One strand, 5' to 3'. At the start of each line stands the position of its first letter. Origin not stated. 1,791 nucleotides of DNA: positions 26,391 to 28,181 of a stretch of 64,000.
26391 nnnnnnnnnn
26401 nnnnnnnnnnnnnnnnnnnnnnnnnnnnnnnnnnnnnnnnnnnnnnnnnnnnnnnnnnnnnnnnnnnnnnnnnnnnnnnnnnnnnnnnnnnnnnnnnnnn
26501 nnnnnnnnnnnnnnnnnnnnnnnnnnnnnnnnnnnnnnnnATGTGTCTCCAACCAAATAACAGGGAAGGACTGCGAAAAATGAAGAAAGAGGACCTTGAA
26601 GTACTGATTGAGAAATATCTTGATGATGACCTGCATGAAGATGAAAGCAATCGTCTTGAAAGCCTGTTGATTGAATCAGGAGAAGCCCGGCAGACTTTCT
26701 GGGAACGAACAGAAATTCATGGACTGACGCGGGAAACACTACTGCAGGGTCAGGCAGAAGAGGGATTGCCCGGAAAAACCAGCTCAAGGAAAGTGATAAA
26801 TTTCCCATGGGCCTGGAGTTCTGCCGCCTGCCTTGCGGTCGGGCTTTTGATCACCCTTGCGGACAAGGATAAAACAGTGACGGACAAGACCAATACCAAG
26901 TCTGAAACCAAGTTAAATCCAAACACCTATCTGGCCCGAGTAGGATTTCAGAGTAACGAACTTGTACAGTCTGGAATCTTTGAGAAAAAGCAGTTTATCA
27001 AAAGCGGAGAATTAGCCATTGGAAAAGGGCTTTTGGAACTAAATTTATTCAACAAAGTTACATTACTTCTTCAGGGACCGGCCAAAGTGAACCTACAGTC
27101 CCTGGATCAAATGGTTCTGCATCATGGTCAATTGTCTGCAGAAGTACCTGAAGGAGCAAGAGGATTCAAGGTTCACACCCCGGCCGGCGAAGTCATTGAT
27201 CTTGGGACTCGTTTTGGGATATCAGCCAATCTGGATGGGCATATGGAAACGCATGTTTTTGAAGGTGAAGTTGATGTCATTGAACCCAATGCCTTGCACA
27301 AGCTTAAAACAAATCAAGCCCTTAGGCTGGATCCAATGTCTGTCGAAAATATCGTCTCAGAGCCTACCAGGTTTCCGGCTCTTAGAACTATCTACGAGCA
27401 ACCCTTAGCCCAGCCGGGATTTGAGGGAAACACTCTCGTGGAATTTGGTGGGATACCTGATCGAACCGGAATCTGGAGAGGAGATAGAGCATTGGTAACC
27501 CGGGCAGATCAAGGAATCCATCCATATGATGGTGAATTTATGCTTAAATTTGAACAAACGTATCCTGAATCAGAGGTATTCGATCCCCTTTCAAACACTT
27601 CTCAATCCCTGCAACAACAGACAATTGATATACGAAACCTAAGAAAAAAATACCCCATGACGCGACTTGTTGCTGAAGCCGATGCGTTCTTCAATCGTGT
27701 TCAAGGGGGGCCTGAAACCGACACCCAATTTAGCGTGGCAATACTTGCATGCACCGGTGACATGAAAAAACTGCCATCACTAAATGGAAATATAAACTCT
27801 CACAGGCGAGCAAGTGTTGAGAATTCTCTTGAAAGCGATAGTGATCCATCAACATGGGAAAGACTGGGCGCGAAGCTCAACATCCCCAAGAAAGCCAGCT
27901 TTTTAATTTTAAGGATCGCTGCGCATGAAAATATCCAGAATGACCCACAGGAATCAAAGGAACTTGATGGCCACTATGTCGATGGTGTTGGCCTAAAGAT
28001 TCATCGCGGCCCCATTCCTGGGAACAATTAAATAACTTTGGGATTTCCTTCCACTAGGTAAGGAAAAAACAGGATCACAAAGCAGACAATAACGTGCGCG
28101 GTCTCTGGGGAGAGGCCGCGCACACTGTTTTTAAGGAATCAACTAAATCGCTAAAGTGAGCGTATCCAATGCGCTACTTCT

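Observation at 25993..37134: ECF sigma / FecR anti-sigma cassette followed by two tandem DUF1592-like / DUF1552-like pairs: a putative signal-controlled periplasmic module of unknown function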

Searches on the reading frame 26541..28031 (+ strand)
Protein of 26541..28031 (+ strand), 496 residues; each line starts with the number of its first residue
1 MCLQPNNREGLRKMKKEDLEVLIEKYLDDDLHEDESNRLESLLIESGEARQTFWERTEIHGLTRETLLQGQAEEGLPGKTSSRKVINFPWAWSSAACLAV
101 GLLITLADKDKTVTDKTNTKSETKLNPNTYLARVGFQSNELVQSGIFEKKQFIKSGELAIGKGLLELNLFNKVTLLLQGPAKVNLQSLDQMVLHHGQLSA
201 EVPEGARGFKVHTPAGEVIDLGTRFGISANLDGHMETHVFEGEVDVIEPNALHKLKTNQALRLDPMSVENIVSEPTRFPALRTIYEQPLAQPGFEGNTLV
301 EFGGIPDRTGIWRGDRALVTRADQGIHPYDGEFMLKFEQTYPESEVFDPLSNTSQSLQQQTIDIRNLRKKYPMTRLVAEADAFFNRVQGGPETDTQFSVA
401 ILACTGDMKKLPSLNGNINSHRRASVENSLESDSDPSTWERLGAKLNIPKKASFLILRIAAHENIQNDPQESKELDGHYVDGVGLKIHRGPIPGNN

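Call 3: search_protein_families(library=pfam, proteins=[window:26541-28031:+], max_evalue=0.01)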
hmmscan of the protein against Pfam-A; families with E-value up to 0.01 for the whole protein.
window:26541-28031:+ (496 aa): 1 family
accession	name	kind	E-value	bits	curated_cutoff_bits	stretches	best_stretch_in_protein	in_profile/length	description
PF04773.18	FecR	-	4.1e-07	30.8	24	1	190-244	42-96/97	FecR protein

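Call 15: search_solved_structures(query=window:26580-28031:+, max_evalue=10)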
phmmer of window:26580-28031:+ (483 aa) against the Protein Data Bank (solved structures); distinct sequences matched with E-value up to 10: 2.
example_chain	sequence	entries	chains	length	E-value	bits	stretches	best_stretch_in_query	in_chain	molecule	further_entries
1orv_A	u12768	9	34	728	2.1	10.4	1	8-51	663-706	dipeptidyl peptidase IV | Dipeptidyl peptidase 4 | Dipeptidyl peptidase 4 soluble form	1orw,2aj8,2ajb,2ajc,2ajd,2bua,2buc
5lls_A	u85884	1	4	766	2.3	10.3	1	8-51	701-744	Dipeptidyl peptidase 4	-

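Call 17: find_homologous_proteins(query=window:26580-28031:+)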
Query window:26580-28031:+ (483 aa): 27 proteins with E <= 0.001 among 8000 candidates.
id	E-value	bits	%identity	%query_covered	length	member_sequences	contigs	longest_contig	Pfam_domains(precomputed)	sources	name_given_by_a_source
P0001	0.0e+0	1091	100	100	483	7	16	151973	PF04773.19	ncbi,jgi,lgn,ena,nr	ncbi:MAG: hypothetical protein HOD72_06275 [Opitutae bacterium]|nr:hypothetical protein [Opitutae ba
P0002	2.9e-142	493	50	98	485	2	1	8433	PF04773.19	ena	-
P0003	1.5e-18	85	39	28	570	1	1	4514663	PF04773.19,PF13385.14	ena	-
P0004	3.9e-18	84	29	55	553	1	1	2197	-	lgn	-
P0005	9.0e-16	76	49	19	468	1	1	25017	-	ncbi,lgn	ncbi:MAG: hypothetical protein AAGD07_11355 [Planctomycetota bacterium]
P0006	2.7e-15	74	26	55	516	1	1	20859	PF04773.19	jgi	jgi:hypothetical protein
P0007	1.3e-13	69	26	56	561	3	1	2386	PF04773.19,PF13385.14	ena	-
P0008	2.1e-13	68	30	47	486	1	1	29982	PF04773.19,PF13385.14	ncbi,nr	ncbi:MAG: FecR domain-containing protein [Verrucomicrobiales bacterium]|nr:FecR domain-containing pr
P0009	1.2e-12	66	48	18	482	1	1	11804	PF04773.19,PF13385.14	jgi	jgi:hypothetical protein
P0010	1.3e-12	66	44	19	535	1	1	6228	PF04773.19,PF13385.14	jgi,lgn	-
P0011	3.5e-12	64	38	27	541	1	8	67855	PF04773.19,PF13385.14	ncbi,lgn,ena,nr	ncbi:MAG: FecR domain-containing protein [Akkermansiaceae bacterium]|nr:FecR domain-containing prote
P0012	1.2e-11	62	33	27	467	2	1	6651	PF04773.19,PF24517.3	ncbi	-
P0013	1.3e-11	62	44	19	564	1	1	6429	PF13385.14,PF02210.32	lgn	-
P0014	1.3e-11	62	29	49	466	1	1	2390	PF04773.19,PF24517.3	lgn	-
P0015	4.4e-10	57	26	47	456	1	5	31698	PF04773.19,PF24517.3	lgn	-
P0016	5.8e-10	57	43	20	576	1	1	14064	PF13385.14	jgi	jgi:Concanavalin A-like lectin/glucanases superfamily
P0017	9.4e-10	56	41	20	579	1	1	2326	PF13385.14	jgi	jgi:hypothetical protein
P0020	6.1e-8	50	26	48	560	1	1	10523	PF04773.19,PF13385.14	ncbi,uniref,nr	ncbi:FecR protein domain protein [Rhodopirellula maiorica SM1]|uniref:FecR protein domain protein n=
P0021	7.4e-8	50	28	40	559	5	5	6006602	PF04773.19,PF13385.14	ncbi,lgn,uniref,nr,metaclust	ncbi:LamG-like jellyroll fold domain-containing protein [Rubinisphaera brasiliensis]|uniref:FecR pro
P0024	6.5e-7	47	35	25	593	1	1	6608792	PF13385.14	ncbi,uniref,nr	ncbi:LamG-like jellyroll fold domain-containing protein [Aeoliella mucimassa]|uniref:FecR protein n=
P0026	4.9e-6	44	38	18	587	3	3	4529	PF13385.14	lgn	-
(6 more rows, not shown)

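Call 18: find_encoding_contigs(protein=P0002, flank=10000, max_places=3)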
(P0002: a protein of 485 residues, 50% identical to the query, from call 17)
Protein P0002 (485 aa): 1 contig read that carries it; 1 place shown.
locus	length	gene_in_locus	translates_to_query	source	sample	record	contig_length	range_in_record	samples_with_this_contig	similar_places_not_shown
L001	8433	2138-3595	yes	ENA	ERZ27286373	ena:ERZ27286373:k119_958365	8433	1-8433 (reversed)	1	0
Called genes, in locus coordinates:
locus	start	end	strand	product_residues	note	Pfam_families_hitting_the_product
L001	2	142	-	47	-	?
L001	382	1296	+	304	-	PF06283:ThuA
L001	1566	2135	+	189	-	PF04542:Sigma70_r2, PF08281:Sigma70_r4_2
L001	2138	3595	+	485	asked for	PF04773:FecR (weak)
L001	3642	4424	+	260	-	PF00106:adh_short, PF01370:Epimerase (weak), PF08659:KR, PF13561:adh_short_C2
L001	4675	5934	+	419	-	PF07586:HXXSHH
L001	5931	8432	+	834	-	?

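Call 19: find_encoding_contigs(protein=P0008, flank=10000, max_places=3)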
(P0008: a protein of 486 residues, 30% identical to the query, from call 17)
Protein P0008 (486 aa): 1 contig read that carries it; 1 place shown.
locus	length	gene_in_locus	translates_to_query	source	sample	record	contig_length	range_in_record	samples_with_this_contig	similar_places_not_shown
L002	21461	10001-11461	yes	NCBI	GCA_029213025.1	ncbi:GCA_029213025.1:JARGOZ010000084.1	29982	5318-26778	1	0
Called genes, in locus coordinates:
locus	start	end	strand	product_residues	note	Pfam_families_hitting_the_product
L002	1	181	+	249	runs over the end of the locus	PF08867:FRG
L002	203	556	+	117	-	-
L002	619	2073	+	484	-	PF00884:Sulfatase, PF01663:Phosphodiest (weak), PF16347:SGSH_C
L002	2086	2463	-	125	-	PF00903:Glyoxalase, PF18029:Glyoxalase_6 (weak)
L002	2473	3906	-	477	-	PF06439:3keto-disac_hyd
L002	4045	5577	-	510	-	PF00479:G6PD_N, PF02781:G6PD_C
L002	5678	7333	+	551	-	PF00135:COesterase, PF20434:BD-FAE, PF07859:Abhydrolase_3, PF06439:3keto-disac_hyd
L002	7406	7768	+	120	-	-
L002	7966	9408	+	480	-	PF00884:Sulfatase, PF01663:Phosphodiest (weak), PF02995:DUF229 (weak), PF16347:SGSH_C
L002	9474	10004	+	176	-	PF04542:Sigma70_r2, PF08281:Sigma70_r4_2 (weak)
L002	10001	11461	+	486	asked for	PF04773:FecR (weak), PF13385:Laminin_G_3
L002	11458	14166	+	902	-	PF13442:Cytochrome_CBB3 (faint), PF07635:PSCyt1, PF07583:PSCyt2, PF07587:PSD1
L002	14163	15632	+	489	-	PF07394:DUF1501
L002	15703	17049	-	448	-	PF00884:Sulfatase, PF01663:Phosphodiest, PF16347:SGSH_C (faint)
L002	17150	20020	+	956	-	PF07635:PSCyt1 (weak), PF07583:PSCyt2, PF00754:F5_F8_type_C (faint), PF07587:PSD1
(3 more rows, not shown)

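Call 20: find_encoding_contigs(protein=P0011, flank=10000, max_places=3)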
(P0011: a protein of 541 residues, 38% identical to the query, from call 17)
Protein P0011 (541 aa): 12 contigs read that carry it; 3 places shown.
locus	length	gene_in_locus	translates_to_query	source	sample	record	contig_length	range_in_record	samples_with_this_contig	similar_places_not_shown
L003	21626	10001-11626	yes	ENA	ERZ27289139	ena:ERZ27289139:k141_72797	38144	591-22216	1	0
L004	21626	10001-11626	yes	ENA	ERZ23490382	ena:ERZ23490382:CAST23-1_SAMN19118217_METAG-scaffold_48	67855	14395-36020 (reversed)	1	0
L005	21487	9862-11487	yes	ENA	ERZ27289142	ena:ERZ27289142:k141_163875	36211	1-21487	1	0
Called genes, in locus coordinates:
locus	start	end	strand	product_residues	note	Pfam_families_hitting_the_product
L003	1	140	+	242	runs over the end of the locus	?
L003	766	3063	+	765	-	PF00595:PDZ (weak), PF17820:PDZ_6 (faint), PF19805:DUF6288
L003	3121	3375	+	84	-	-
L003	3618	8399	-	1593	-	PF08309:LVIVD (weak), PF13205:Big_5, PF00801:PKD, PF18911:PKD_4, PF24684:Vgb_lyase (weak), PF08450:SGL (faint), PF21419:RoxA-like_Cyt-c, PF18884:TSP3_bac, +4 more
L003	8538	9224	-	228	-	PF07589:PEP_exosort_dom (weak)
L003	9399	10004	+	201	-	PF04542:Sigma70_r2, PF08281:Sigma70_r4_2, PF04545:Sigma70_r4 (weak)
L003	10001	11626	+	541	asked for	PF04773:FecR (weak), PF13385:Laminin_G_3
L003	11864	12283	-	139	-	PF01850:PIN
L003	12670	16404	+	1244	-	PF19805:DUF6288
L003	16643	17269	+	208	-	PF00578:AhpC-TSA, PF08534:Redoxin, PF10417:1-cysPrx_C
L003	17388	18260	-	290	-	PF01261:AP_endonuc_2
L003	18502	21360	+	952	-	PF03629:SASA (weak)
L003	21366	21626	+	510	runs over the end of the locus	PF00884:Sulfatase, PF01663:Phosphodiest (faint), PF02995:DUF229 (weak), PF16347:SGSH_C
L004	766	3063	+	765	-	PF00595:PDZ (weak), PF17820:PDZ_6 (faint), PF19805:DUF6288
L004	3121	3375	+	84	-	-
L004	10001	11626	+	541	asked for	PF04773:FecR (weak), PF13385:Laminin_G_3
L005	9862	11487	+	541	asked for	PF04773:FecR (weak), PF13385:Laminin_G_3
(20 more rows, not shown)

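Call 50: search_protein_families(library=pfam, proteins=[L001:2930-3595:+], max_evalue=10)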
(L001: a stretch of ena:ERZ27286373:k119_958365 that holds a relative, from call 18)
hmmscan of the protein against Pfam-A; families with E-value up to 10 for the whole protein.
L001:2930-3595:+ (221 aa): 0 families

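Call 55: find_related_loci(query=A4, collection=genome_contigs, flank=10000)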
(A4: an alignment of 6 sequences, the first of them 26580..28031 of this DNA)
Query A4 (483 aa) in genome_contigs; peptide patterns used: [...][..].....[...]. (x = any residue, [..] = any of these).
308 stretches matched a pattern; 266 encode a relative of the query (tblastn E <= 1e-3); the best 80 are kept; 80 distinct loci.
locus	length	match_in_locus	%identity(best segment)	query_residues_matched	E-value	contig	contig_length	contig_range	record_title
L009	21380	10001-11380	30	5-475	4e-50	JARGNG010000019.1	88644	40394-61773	MAG: Verrucomicrobiales bacterium isolate bin_ak_oxhcr2.018 NODE_248_length_88644_cov_17.364583, whole genome shotgun se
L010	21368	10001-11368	30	4-478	3e-50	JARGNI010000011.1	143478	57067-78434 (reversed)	MAG: Verrucomicrobiales bacterium isolate bin_ak_oxhcr2.025 NODE_105_length_143478_cov_136.142662, whole genome shotgun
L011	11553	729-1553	29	1-265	5e-26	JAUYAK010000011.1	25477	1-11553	MAG: Opitutaceae bacterium isolate C18_metabat.bin.8 C18_k141_196094, whole genome shotgun sequence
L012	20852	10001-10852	29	1-276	1e-25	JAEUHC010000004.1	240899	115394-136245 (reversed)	MAG: Opitutaceae bacterium isolate new MAG-7 k141_624755, whole genome shotgun sequence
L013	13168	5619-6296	33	1-231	7e-26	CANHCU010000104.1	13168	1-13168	MAG: Planctomycetaceae bacterium isolate RE-18aug17-209 genome assembly, contig: RE-18aug17-C7068, whole genome shotgun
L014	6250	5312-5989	31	1-231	4e-25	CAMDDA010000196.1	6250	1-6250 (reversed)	MAG: Candidatus Kuenenia stuttgartiensis isolate MiE-22jul19-122 genome assembly, contig: MiE-22jul19-C12209, whole geno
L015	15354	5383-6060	32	1-231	1e-24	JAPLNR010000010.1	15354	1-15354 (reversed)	MAG: Planctomycetia bacterium isolate LacPavin_0818_WC50_MAG_66_15 LacPavin_0818_WC50_scaffold_186490, whole genome shot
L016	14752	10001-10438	37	143-286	3e-23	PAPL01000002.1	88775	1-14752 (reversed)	MAG: Verrucomicrobiales bacterium isolate SP164 112647, whole genome shotgun sequence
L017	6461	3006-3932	28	4-286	1e-22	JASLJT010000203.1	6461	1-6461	MAG: Verrucomicrobiales bacterium isolate ETNP1_MAG_10 c_000001549811, whole genome shotgun sequence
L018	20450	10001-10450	36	139-286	2e-22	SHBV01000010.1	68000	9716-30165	MAG: Verrucomicrobiaceae bacterium isolate MED-G183 Verrucomicrobiaceae-MED-G183-C10, whole genome shotgun sequence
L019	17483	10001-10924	27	5-286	3e-21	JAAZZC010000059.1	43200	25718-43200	MAG: Verrucomicrobiales bacterium isolate bin85o c_000001841346, whole genome shotgun sequence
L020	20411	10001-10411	43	145-276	6e-21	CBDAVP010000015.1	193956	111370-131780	MAG: Isosphaeraceae bacterium isolate ab275c91-d314-4fdd-9813-228e12e7990d genome assembly, contig: contig_15, whole gen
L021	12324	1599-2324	27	1-233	1e-20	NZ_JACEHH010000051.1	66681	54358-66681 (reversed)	Stieleria mannarensis strain JC639 51, whole genome shotgun sequence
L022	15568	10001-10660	31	70-282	2e-20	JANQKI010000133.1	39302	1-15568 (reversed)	MAG: Opitutaceae bacterium isolate PL25a_bin.151 k99_2898323, whole genome shotgun sequence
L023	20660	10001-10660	33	70-282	3e-21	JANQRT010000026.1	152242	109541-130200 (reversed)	MAG: Opitutaceae bacterium isolate IP29b_bin.74 k99_1822213, whole genome shotgun sequence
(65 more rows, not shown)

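Call 69: search_protein_families(library=ncbifam, proteins=[window:26580-28031:+], max_evalue=0.01)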
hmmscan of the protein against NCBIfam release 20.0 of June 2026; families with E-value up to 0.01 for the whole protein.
window:26580-28031:+ (483 aa): 0 families

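Call 74: find_encoding_contigs(protein=P0001, flank=10000, max_places=4)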
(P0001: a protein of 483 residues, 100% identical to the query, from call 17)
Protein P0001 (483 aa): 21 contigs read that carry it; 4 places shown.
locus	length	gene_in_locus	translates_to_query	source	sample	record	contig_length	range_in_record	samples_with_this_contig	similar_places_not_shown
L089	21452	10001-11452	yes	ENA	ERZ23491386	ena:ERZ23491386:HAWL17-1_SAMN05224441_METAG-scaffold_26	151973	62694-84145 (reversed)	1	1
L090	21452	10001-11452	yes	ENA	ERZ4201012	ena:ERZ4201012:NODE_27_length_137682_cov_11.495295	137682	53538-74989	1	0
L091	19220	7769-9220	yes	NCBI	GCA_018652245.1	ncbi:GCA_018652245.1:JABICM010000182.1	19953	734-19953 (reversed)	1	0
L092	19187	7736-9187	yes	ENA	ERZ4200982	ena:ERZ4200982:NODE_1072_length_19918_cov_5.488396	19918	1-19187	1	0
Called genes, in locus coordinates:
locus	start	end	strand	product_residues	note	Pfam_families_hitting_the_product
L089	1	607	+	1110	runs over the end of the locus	-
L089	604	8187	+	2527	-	-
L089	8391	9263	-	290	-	PF00535:Glycos_transf_2, PF10111:Glyco_tranf_2_2, PF13641:Glyco_tranf_2_3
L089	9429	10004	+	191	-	PF04542:Sigma70_r2, PF08281:Sigma70_r4_2 (weak)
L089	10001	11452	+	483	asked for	PF04773:FecR (weak)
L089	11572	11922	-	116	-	-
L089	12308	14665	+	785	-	PF07635:PSCyt1, PF07626:PSD3, PF07637:PSD5, PF07631:PSD4, PF07627:PSCyt3, PF07624:PSD2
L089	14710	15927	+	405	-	PF07586:HXXSHH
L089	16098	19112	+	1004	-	PF00754:F5_F8_type_C (faint), PF07635:PSCyt1 (weak), PF07626:PSD3, PF07637:PSD5, PF07631:PSD4, PF07627:PSCyt3, PF07624:PSD2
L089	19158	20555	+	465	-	PF07586:HXXSHH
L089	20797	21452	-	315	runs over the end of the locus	PF01370:Epimerase, PF04321:RmlD_sub_bind (faint), PF16363:GDP_Man_Dehyd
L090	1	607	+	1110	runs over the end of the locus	-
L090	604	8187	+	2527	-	-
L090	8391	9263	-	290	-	PF00535:Glycos_transf_2, PF10111:Glyco_tranf_2_2, PF13641:Glyco_tranf_2_3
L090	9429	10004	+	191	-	PF04542:Sigma70_r2, PF08281:Sigma70_r4_2 (weak)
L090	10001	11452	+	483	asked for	PF04773:FecR (weak)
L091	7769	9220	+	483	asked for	PF04773:FecR (weak)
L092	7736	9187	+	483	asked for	PF04773:FecR (weak)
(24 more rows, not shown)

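Call 79: search_protein_families(library=pfam, proteins=[L001:5931-8432:+, L001:3642-4424:+, L001:382-1296:+], max_evalue=0.01)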
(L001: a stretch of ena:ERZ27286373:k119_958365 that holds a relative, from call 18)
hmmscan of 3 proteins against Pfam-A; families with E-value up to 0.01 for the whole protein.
L001:5931-8432:+ (834 aa): 5 families
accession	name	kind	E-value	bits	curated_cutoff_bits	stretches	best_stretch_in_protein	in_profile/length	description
PF07631.16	PSD4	-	9.3e-37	126.8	23.3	1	669-794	1-124/128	Protein of unknown function (DUF1592)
PF07691.17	PA14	-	1.6e-15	57.7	24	1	527-616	38-137/147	PA14 domain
PF07637.16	PSD5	-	7.8e-15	55.4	34.2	2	447-477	2-32/62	Protein of unknown function (DUF1595)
PF07626.16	PSD3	-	2.7e-12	47.4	23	2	167-208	21-62/65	Protein of unknown function (DUF1587)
PF07635.16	PSCyt1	-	4.2e-10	40.5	22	1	38-84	1-58/59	Planctomycete cytochrome C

L001:3642-4424:+ (260 aa): 10 families
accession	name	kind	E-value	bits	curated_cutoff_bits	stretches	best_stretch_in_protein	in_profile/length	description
PF13561.12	adh_short_C2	-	3e-46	158.3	27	1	15-241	6-228/236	Enoyl-(Acyl carrier protein) reductase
PF00106.31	adh_short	-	2.2e-45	155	26.6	1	6-189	1-187/195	short chain dehydrogenase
PF08659.16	KR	-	1.3e-12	48.5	22.6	1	8-154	3-152/180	KR domain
PF01370.27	Epimerase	-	2.7e-07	30.7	20.9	1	8-110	1-94/240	NAD dependent epimerase/dehydratase family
PF05368.20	NmrA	-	0.00011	22.4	27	1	5-81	2-77/298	NmrA-like family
PF16363.11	GDP_Man_Dehyd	-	0.00014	21.9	27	1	9-88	1-83/332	GDP-mannose 4,6 dehydratase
PF13460.12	NAD_binding_10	-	0.0002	21.7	27.2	1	12-74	1-61/184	NAD(P)H-binding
PF01488.26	Shikimate_DH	-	0.0021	18.6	24.3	1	3-54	10-61/138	Shikimate / quinate 5-dehydrogenase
PF03807.23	F420_oxidored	-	0.0045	18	21.6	1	17-57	10-52/94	NADP oxidoreductase coenzyme F420-dependent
PF02719.21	Polysacc_synt_2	-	0.0086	15.7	20.2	0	8-90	1-87/293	Polysaccharide biosynthesis protein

L001:382-1296:+ (304 aa): 1 family
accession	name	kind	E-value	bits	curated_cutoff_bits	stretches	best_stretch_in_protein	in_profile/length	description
PF06283.17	ThuA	-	6.1e-46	157.8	33.4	1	54-291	1-209/209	Trehalose utilisation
